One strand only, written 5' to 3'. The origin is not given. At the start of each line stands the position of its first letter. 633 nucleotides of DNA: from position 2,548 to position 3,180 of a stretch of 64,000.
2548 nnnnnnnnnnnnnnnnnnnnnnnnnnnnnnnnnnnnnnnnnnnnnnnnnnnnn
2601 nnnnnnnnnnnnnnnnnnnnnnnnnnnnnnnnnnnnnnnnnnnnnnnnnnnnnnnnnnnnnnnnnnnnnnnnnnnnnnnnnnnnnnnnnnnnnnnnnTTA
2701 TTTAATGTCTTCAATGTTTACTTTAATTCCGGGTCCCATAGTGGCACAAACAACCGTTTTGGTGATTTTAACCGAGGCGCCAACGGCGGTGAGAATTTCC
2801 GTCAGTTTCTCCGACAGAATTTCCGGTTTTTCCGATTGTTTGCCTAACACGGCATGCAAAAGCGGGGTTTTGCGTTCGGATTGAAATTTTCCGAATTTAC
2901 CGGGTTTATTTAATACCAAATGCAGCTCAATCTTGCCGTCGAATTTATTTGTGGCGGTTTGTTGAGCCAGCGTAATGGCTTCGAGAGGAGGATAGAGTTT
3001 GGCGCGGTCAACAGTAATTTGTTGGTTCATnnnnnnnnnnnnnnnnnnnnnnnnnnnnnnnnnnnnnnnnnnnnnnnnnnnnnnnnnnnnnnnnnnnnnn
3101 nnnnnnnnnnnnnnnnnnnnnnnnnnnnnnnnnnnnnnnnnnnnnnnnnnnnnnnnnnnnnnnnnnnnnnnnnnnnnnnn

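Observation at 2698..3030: Ribosomal protein L1 reduced to about 110 aa, apparently lacking domain II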

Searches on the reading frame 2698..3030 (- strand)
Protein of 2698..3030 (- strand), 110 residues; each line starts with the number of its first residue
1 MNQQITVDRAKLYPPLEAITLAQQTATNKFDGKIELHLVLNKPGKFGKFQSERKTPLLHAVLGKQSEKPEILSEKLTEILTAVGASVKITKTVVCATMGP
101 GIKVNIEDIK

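Call 3: search_protein_families(library=pfam, proteins=[window:2698-3030:-], max_evalue=1)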
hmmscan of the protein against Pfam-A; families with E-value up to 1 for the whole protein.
window:2698-3030:- (110 aa): 2 families
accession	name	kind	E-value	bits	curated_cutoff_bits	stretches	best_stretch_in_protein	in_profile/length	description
PF15911.12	Beta-prop_WDR19_2nd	-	0.012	15.3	27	1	16-79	70-126/275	WDR19 second beta-propeller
PF10570.14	Myelin-PO_C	-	0.052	14.4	25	1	40-76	19-53/65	Myelin-PO cytoplasmic C-term p65 binding region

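Call 4: search_protein_families(library=ncbifam, proteins=[window:2698-3030:-], max_evalue=10)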
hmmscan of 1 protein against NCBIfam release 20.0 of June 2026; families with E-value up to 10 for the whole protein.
window:2698-3030:- (110 aa): 2 families
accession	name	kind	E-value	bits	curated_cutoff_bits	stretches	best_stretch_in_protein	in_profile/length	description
TIGR01169.1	rplA_bact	equivalog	3.3e-09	36.5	216.3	2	6-41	12-47/227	50S ribosomal protein L1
NF003244.0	PRK04203.1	equivalog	0.0025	17.3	203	1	53-105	158-215/216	50S ribosomal protein L1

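Call 5: search_solved_structures(query=window:2698-3030:-, max_evalue=10, show_alignments=3)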
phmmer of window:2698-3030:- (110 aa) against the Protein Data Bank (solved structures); distinct sequences matched with E-value up to 10: 42.
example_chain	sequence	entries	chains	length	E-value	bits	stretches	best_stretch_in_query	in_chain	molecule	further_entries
8v9j_K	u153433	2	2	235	9.2e-07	32.2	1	6-42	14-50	50S Ribosomal Protein L01 | Large ribosomal subunit protein uL1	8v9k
5npm_A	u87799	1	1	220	2.3e-06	30.9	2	7-72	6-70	50S ribosomal protein L1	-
5ot7_f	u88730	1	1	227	2.5e-06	30.8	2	7-72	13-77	50S ribosomal protein L1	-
4v5a_BC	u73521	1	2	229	2.5e-06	30.8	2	7-72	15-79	50S RIBOSOMAL PROTEIN L1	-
4u1u_B5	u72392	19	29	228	2.6e-06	30.8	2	7-72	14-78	50S ribosomal protein L1 | RIBOSOMAL PROTEIN L1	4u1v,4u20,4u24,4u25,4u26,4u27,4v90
5uq7_C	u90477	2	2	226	2.6e-06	30.8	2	7-72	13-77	50S ribosomal protein L1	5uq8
1ml5_c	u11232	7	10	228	2.6e-06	30.8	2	7-72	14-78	50S RIBOSOMAL PROTEIN L1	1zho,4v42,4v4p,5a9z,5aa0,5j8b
2hw8_A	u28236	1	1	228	2.6e-06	30.8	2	7-72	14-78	50S ribosomal protein L1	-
2om7_K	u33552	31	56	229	2.6e-06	30.8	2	7-72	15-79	50S ribosomal protein L1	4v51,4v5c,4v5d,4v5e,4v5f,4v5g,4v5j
1eg0_N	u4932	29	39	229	2.7e-06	30.8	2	7-72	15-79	PROTEIN (RIBOSOMAL PROTEIN L1) | 50S ribosomal protein L1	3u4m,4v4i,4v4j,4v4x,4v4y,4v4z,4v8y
4v8o_BC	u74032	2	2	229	2.7e-06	30.8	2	7-72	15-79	50S RIBOSOMAL PROTEIN L1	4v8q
3j3v_5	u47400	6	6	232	4.2e-06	30.1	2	6-40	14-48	50S ribosomal protein L1 | Large ribosomal subunit protein uL1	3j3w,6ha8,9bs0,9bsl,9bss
3tg8_A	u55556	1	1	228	4.3e-06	30.1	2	7-72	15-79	50S ribosomal protein L1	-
4qvi_A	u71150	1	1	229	6.9e-06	29.4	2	7-72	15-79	50S ribosomal protein L1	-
2oum_A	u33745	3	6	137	9.4e-06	29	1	7-105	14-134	50S ribosomal protein L1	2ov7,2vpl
3umy_A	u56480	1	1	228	1e-05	28.9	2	7-72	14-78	50S ribosomal protein L1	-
7msc_8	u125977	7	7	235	1e-05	28.9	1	6-43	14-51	50S ribosomal protein L1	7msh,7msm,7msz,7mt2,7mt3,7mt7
4f9t_A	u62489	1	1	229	1e-05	28.9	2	7-72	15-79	50S ribosomal protein L1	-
3u56_A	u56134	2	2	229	1e-05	28.9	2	7-72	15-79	50S ribosomal protein L1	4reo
487d_H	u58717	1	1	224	1.3e-05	28.6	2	7-72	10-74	50S ribosomal protein L1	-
1ad2_A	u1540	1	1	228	1.3e-05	28.5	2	7-72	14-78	RIBOSOMAL PROTEIN L1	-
4qg3_A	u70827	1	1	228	4e-05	27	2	7-72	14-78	50S ribosomal protein L1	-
4qgb_A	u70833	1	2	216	4.4e-05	26.9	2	7-72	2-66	50S ribosomal protein L1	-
8p8v_9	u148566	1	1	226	9.5e-05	25.8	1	7-43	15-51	50S ribosomal protein L1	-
4wf1_B5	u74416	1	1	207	0.00016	25.1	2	11-72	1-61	50S ribosomal protein L1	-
5dm6_0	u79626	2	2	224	0.00073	22.9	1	6-64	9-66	50S ribosomal protein L1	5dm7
4v68_BC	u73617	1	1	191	0.0081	19.6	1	49-103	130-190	50S ribosomal protein L1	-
7nhk_F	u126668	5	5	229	0.03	17.8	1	6-47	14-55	50S ribosomal protein L1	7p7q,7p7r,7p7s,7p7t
6enj_7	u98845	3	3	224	0.14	15.7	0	50-105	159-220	50S ribosomal protein L1 | Large ribosomal subunit protein uL1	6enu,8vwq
2rdo_9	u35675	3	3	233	0.14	15.6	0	50-105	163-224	50S ribosomal protein L1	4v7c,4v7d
3j46_5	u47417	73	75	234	0.14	15.6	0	50-105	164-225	50S ribosomal protein L1 | Large ribosomal subunit protein uL1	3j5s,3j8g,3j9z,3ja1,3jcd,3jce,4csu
8ux8_A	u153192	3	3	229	0.15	15.6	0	50-105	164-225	Large ribosomal subunit protein uL1 | 50S ribosomal protein L1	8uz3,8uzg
4v4v_B2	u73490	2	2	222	0.15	15.5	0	50-104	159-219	50S ribosomal protein L1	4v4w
5uyk_03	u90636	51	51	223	0.2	15.1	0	50-104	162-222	50S ribosomal protein L1 | Large ribosomal subunit protein uL1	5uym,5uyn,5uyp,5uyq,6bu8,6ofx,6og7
8fmw_AC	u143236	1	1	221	0.73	13.3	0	7-42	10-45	50S ribosomal protein L1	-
4v9i_DC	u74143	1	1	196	1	12.8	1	11-78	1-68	50S Ribosomal protein L1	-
4v9i_BC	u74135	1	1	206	1.1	12.7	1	11-78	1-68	50S ribosomal protein L1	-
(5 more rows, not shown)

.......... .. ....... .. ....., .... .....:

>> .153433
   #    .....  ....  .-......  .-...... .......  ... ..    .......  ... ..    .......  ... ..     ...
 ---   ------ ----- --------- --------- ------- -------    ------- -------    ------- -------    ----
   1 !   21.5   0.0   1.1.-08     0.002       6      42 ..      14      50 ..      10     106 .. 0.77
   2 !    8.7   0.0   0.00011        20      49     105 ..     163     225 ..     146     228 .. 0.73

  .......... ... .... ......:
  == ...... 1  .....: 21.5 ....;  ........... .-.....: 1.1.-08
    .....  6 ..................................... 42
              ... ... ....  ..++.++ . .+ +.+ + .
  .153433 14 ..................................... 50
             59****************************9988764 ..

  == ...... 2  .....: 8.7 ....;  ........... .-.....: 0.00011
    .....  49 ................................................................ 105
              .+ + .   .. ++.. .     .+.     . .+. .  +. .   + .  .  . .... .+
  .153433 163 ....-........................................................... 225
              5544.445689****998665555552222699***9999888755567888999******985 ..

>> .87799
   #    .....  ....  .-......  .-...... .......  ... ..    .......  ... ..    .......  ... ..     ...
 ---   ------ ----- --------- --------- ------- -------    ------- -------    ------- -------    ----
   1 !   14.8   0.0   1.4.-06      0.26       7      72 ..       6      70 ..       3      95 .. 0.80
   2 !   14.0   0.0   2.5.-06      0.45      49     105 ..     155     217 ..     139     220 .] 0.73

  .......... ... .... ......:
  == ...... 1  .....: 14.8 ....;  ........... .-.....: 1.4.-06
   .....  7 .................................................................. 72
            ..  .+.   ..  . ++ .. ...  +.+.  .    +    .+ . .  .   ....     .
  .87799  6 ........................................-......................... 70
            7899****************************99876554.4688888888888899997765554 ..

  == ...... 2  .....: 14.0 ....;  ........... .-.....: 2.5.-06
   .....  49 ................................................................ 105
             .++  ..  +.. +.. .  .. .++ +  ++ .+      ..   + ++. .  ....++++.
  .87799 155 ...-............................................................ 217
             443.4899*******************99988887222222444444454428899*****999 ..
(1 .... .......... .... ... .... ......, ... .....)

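Call 6: find_homologous_proteins(query=window:2698-3030:-, max_evalue=0.001)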
Query window:2698-3030:- (110 aa): 57 proteins with E <= 0.001 among 65 candidates.
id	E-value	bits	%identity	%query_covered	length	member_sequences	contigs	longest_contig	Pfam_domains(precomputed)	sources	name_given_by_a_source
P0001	1.3e-63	229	100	100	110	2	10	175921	-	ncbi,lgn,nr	ncbi:hypothetical protein HYU89_00225 [Candidatus Collierbacteria bacterium]|nr:hypothetical protein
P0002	1.7e-51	190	87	95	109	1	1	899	-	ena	-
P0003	2.1e-51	190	88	95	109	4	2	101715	-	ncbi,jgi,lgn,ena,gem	-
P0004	7.1e-51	188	86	95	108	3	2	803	-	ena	-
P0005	4.2e-50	186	84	95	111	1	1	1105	-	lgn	-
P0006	4.8e-50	186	85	94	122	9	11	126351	-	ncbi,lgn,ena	ncbi:MAG: hypothetical protein AAB856_03195 [Patescibacteria group bacterium]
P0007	1.4e-49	184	83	95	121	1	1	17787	-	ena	-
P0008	2.5e-49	183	83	95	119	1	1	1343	-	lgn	-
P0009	3.1e-49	183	82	95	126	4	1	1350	-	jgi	-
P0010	8.2e-49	182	83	95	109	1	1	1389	-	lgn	-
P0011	3.4e-48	180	78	97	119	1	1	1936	-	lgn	-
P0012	1.6e-47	178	82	95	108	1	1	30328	-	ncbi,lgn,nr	ncbi:hypothetical protein HZB78_03875 [Candidatus Collierbacteria bacterium]|nr:hypothetical protein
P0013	2.7e-47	177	82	93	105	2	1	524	-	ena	-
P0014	2.8e-47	177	77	96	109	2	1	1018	-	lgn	-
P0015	4.4e-47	176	75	100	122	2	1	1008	-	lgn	-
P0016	1.0e-46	175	78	95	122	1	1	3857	-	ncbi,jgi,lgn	jgi:ribosomal protein L1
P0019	7.0e-41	156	76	94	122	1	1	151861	-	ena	-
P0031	4.7e-34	134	63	96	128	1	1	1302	-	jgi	jgi:ribosomal protein L1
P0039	3.3e-33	132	62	92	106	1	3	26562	-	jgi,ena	-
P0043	5.6e-33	131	62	92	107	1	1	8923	-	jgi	jgi:ribosomal protein L1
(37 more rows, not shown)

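Call 19: find_encoding_contigs(protein=P0039, flank=4000, max_places=3)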
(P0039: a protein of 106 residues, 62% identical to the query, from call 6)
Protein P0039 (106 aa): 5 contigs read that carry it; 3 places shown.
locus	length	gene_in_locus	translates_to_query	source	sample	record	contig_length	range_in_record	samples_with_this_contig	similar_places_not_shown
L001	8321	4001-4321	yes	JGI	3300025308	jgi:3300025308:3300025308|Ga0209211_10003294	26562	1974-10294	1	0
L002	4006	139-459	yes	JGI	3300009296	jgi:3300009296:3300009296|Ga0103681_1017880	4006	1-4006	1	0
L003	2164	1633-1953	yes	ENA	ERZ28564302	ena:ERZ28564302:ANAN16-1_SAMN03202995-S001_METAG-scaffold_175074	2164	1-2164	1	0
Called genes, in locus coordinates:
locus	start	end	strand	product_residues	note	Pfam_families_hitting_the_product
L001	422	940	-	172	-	PF13529:Peptidase_C39_2 (weak), PF03412:Peptidase_C39 (weak)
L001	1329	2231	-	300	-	PF00483:NTP_transferase, PF01128:IspD (faint), PF12804:NTP_transf_3 (weak)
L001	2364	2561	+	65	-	PF00584:SecE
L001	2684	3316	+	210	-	PF02357:NusG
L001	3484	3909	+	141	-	PF03946:Ribosomal_L11_N, PF00298:Ribosomal_L11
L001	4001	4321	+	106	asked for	-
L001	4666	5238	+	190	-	PF00466:Ribosomal_L10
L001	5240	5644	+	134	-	PF16320:Ribosomal_L12_N, PF00542:Ribosomal_L12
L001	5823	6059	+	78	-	PF12728:HTH_17, PF13411:MerR_1, PF00376:MerR (weak)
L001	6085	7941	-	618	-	PF00343:Phosphorylase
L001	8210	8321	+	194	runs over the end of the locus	-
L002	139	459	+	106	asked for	-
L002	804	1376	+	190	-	PF00466:Ribosomal_L10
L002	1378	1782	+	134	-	PF16320:Ribosomal_L12_N, PF00542:Ribosomal_L12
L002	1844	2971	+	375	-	PF00330:Aconitase, PF00694:Aconitase_C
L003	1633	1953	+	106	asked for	-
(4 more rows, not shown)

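Call 20: find_encoding_contigs(protein=P0019, flank=4000, max_places=2)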
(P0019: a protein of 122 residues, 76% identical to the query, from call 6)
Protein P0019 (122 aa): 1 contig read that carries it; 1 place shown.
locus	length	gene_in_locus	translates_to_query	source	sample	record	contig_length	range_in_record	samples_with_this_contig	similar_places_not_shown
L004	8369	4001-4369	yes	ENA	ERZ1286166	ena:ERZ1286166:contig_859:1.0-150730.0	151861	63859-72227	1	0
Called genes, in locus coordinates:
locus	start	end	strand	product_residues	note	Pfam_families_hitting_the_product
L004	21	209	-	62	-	-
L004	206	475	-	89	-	-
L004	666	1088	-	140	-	-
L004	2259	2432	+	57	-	-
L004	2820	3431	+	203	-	PF02357:NusG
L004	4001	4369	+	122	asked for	-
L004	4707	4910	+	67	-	PF00466:Ribosomal_L10 (weak)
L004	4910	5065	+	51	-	-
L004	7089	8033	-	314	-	-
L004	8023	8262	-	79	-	PF10518:TAT_signal (faint)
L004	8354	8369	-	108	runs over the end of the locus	PF00343:Phosphorylase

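Call 21: find_encoding_contigs(protein=P0003, flank=4000, max_places=2)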
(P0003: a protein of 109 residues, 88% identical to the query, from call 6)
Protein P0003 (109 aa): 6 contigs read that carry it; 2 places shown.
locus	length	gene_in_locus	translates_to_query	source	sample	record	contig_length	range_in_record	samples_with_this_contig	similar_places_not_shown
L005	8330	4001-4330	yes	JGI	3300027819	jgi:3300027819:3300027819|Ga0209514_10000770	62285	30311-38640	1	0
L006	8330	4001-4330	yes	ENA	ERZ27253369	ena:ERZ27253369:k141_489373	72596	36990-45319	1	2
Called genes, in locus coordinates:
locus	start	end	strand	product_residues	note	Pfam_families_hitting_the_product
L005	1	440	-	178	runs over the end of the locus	PF01936:NYN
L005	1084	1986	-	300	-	PF00483:NTP_transferase, PF01128:IspD (weak), PF12804:NTP_transf_3 (weak)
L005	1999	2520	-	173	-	-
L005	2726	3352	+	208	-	PF02357:NusG, PF00467:KOW (faint)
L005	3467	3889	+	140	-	PF03946:Ribosomal_L11_N, PF00298:Ribosomal_L11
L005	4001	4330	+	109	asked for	-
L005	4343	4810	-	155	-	-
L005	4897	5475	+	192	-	PF00466:Ribosomal_L10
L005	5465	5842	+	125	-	PF16320:Ribosomal_L12_N, PF00542:Ribosomal_L12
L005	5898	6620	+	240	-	PF01797:Y1_Tnp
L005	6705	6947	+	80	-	-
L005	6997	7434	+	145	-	-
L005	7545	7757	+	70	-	PF12728:HTH_17, PF00376:MerR, PF13411:MerR_1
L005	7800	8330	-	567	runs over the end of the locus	PF00343:Phosphorylase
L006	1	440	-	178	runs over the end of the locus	PF01936:NYN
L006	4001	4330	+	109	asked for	-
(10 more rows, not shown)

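Call 22: predict_structure(alignment_id=A1)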
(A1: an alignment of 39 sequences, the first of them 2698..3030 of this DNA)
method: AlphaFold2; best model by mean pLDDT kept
length: 110 residues; sequences in the alignment: 39
mean_pLDDT: 90.0   pTM: 0.79
mean pLDDT of the five models: 90.0, 88.7, 87.7, 84.4, 82.9
residues with pLDDT >= 90: 81; 70-90: 24; 50-70: 3; < 50: 2
segments of 3 or more residues with pLDDT < 50: none
pLDDT, mean of each block of 10 residues (from residue 1): 69 94 92 95 90 90 95 94 91 94 85
secondary structure, 60 per line:
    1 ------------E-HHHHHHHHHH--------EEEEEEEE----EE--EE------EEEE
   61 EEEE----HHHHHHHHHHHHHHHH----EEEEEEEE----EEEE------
elements in order: H15-24 E33-40 E57-64 H69-84 E89-96 E101-104

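Call 24: search_protein_representatives(alignment_id=A1)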
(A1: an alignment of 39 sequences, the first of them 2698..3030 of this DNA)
Query: 39 sequences, 110 profile positions. Proteins with E-value up to 0.001 (for the whole library): 456; up to 1e-10: 153; up to 1e-30: 1. The best 150 are listed.
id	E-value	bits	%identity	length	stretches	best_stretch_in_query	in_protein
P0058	4.1e-45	168.3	-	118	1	3-105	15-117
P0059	2.0e-26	108.2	-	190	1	4-108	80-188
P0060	8.6e-25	102.9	-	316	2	48-106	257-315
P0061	9.1e-23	96.4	-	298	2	48-105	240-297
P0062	2.3e-22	95.1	-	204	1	4-104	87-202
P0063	1.3e-21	92.7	-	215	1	3-107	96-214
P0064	1.3e-20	89.4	-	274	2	48-106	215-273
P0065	1.4e-20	89.4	-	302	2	49-107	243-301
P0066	2.0e-20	88.8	-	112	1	10-105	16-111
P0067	2.5e-20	88.5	-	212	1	6-106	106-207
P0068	3.4e-20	88.1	-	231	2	44-105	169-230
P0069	3.5e-20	88.1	-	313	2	50-105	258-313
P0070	3.7e-20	88.0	-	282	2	49-105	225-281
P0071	3.7e-20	88.0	-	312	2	49-105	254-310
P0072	4.2e-20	87.8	-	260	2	49-106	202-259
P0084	1.2e-18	83.1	-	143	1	4-105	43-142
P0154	2.6e-13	65.9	-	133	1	5-107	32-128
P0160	4.7e-13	65.1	-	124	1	4-106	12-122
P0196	2.7e-11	59.5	-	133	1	3-106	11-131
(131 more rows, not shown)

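Call 26: fold_search(model_id=the predicted structure, library=pdb)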
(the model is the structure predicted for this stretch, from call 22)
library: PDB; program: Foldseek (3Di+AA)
matches with E <= 10: 328; with E <= 0.001: 53
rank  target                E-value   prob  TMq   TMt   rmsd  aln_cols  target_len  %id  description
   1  2oum                  1.1e-08  1.00  0.77  0.66   4.2       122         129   29  The first domain of L1 from Thermus thermophilus (released 2008-02-26)
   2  2ov7_A                2.4e-08  1.00  0.76  0.63   4.3       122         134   29  The first domain of the ribosomal protein L1 from Thermus thermophilus (released 2007-12-25)
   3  2ov7_B                5.2e-08  1.00  0.77  0.64   4.1       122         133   28  The first domain of the ribosomal protein L1 from Thermus thermophilus (released 2007-12-25)
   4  4wu1_71               5.2e-08  1.00  0.79  0.65   2.5       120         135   29  Complex of 70S ribosome with tRNA-Tyr and mRNA with G-U mismatch in the second position in the P-site (released 2015-06-10)
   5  2ov7_C                5.5e-08  1.00  0.73  0.63   5.1       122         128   28  The first domain of the ribosomal protein L1 from Thermus thermophilus (released 2007-12-25)
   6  2vpl_A                7.4e-08  1.00  0.76  0.62   4.0       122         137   30  The structure of the complex between the first domain of L1 protein from Thermus thermophilus and mRNA from Methanococ (released 2008-09-23)
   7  4v5j_BC               1.4e-07  1.00  0.78  0.72   3.5       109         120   30  Structure of the 70S ribosome bound to Release factor 2 and a substrate analog provides insights into catalysis of pe (released 2014-07-09)
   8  4wpo_AC               3.9e-07  1.00  0.73  0.59   5.5       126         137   29  Crystal structure of the Thermus thermophilus 70S ribosome in complex with elongation factor G in the pre-translocati (released 2015-01-28)
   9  5uym_03               1.6e-06  1.00  0.76  0.63   5.0       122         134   25  70S ribosome bound with cognate ternary complex base-paired to A site codon, closed 30S (Structure III) (released 2017-06-07)
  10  5j8b_C                1.7e-06  1.00  0.74  0.61   4.5       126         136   31  Crystal structure of Elongation Factor 4 (EF-4/LepA) in complex with GDPCP bound to the Thermus thermophilus 70S ribos (released 2016-05-25)
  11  4v9h_BC               4.3e-06  1.00  0.76  0.39   5.5       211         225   18  Crystal structure of the ribosome bound to elongation factor G in the guanosine triphosphatase state (released 2014-07-09)
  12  5hau_1C               4.3e-06  1.00  0.73  0.61   4.4       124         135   31  Crystal structure of antimicrobial peptide Bac7(1-19) bound to the Thermus thermophilus 70S ribosome (released 2016-04-06)
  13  8p8v_9                4.8e-06  1.00  0.80  0.40   5.7       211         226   15  Mycoplasma pneumoniae di-ribosome in chloramphenicol-treated cells (leading 70S) (released 2024-11-20)
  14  1ad2                  5.8e-06  1.00  0.75  0.38   7.8       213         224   17  RIBOSOMAL PROTEIN L1 MUTANT WITH SERINE 179 REPLACED BY CYSTEINE (released 1997-05-15)
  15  6gsl_79               6.1e-06  1.00  0.76  0.65   3.7       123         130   28  Structure of T. thermophilus 70S ribosome complex with mRNA, tRNAfMet and cognate tRNAArg in the A-site (released 2018-07-04)
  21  1zho_A                1.2e-05  1.00  0.75  0.38   7.2       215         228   18  The structure of a ribosomal protein L1 in complex with mRNA (released 2006-05-09)
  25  3tg8                  1.6e-05  1.00  0.73  0.39   8.1       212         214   17  Mutant ribosomal protein L1 lacking ala158 from thermus thermophilus (released 2011-12-07)
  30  4f9t                  1.9e-05  1.00  0.72  0.36   7.5       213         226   17  Ribosomal protein L1 from Thermus thermophilus with substitution Thr217Ala (released 2012-08-08)
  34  2hw8_A                2.5e-05  1.00  0.75  0.38   6.2       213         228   18  Structure of ribosomal protein L1-mRNA complex at 2.1 resolution. (released 2006-12-19)
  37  3qoy                  4.8e-05  1.00  0.78  0.37   7.2       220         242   17  Crystal structure of ribosomal protein L1 from Aquifex aeolicus (released 2011-12-28)
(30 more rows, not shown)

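Call 30: find_related_loci(query=A1, collection=genome_contigs, flank=3000)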
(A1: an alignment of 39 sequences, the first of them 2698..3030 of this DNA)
Query A1 (110 aa) in genome_contigs; peptide patterns used: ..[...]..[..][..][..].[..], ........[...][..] (x = any residue, [..] = any of these).
186 stretches matched a pattern; 1 encode a relative of the query (tblastn E <= 1e-3); 1 distinct loci.
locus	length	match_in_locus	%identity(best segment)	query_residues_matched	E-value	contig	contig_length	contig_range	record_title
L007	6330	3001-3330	78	1-110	3e-56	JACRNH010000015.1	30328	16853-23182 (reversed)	MAG: Candidatus Collierbacteria bacterium isolate NC_groundwater_1930_Pr3_S-0.2um_42_7 scaffold_85600, whole genome shot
